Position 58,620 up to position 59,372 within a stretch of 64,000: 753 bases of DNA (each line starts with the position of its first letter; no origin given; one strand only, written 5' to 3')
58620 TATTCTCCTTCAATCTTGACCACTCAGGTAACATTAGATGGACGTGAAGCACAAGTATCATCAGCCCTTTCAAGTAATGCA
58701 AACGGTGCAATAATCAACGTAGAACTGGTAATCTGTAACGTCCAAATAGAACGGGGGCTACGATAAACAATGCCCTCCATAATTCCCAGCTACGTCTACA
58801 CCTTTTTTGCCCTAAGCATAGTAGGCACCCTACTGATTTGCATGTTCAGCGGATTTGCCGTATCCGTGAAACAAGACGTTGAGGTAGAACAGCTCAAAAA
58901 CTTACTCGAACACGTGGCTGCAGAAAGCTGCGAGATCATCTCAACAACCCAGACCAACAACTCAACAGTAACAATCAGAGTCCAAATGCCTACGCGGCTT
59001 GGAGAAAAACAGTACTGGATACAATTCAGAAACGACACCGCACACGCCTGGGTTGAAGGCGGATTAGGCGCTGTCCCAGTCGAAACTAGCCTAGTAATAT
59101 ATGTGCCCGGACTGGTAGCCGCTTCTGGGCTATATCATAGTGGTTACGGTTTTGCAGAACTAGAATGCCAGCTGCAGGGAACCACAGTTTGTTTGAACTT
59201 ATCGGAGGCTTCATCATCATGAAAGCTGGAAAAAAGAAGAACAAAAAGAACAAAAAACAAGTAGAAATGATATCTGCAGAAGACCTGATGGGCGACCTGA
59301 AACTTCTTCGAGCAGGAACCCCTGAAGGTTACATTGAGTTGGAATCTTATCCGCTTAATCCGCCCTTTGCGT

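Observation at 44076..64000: Complete che cluster placed head-to-head with a type IV filament locus that lacks the archaellum-specific and switch components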

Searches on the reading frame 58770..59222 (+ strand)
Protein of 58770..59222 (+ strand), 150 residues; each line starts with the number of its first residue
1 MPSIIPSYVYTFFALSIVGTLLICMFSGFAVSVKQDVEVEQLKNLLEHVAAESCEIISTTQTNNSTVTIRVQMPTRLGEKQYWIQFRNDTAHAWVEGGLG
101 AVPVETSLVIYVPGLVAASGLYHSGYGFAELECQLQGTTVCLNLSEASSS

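Call 5: search_protein_families(library=pfam, max_evalue=0.1, proteins=[window:58770-59222:+])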
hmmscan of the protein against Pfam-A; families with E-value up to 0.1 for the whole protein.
window:58770-59222:+ (150 aa): 1 family
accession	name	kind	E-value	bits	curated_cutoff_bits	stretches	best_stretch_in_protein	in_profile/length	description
PF23928.1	DUF7266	-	1.1e-06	28.8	27.6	1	18-90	23-94/145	Family of unknown function (DUF7266)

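Call 11: search_protein_families(library=ncbifam, max_evalue=0.1, proteins=[window:58770-59222:+])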
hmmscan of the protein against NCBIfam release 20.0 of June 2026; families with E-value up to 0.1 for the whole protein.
window:58770-59222:+ (150 aa): 0 families

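Call 55: search_solved_structures(query=A3, max_evalue=10)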
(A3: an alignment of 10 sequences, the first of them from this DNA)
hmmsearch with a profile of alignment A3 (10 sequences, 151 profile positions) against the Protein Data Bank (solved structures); distinct sequences matched with E-value up to 10: 9.
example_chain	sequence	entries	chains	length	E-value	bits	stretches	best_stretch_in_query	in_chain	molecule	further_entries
1q2z_A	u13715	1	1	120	0.12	15.5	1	25-68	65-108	ATP-dependent DNA helicase II, 80 kDa subunit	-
1rw2_A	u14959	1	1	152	0.18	15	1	25-68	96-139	ATP-dependent DNA helicase II, 80 kDa subunit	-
7fao_A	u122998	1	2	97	0.25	14.5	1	28-69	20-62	Top7 Surface mutant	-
6zh6_B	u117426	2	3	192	0.27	14.4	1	26-67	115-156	X-ray repair cross-complementing protein 5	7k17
1qys_A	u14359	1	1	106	0.86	12.7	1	28-69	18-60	TOP7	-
2p5k_A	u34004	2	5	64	1.4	12.1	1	33-82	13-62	Arginine repressor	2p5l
6zha_C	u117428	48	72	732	1.5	12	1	26-67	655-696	X-ray repair cross-complementing protein 5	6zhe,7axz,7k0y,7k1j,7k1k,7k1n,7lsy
8ag4_B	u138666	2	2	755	1.5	11.9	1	26-67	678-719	X-ray repair cross-complementing protein 5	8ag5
4ky3_A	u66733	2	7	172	1.7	11.8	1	28-70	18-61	designed protein OR327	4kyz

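Call 85: predict_structure(protein=window:58770-59222:+)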
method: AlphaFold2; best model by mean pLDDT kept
length: 150 residues; sequences in the alignment: 1
mean_pLDDT: 44.3   pTM: 0.35
mean pLDDT of the five models: 44.3, 43.6, 43.4, 41.3, 29.2
residues with pLDDT >= 90: 0; 70-90: 8; 50-70: 45; < 50: 97
segments of 3 or more residues with pLDDT < 50: 27-54, 76-78, 89-150
pLDDT, mean of each block of 10 residues (from residue 1): 58 72 50 36 41 54 58 52 54 35 32 30 30 31 30
secondary structure, 60 per line:
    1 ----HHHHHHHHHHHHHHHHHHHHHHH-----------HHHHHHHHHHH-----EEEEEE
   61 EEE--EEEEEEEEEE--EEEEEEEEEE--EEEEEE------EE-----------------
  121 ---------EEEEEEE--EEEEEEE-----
elements in order: H5-27 H39-49 E55-63 E66-75 E78-87 E90-95 E130-136 E139-145
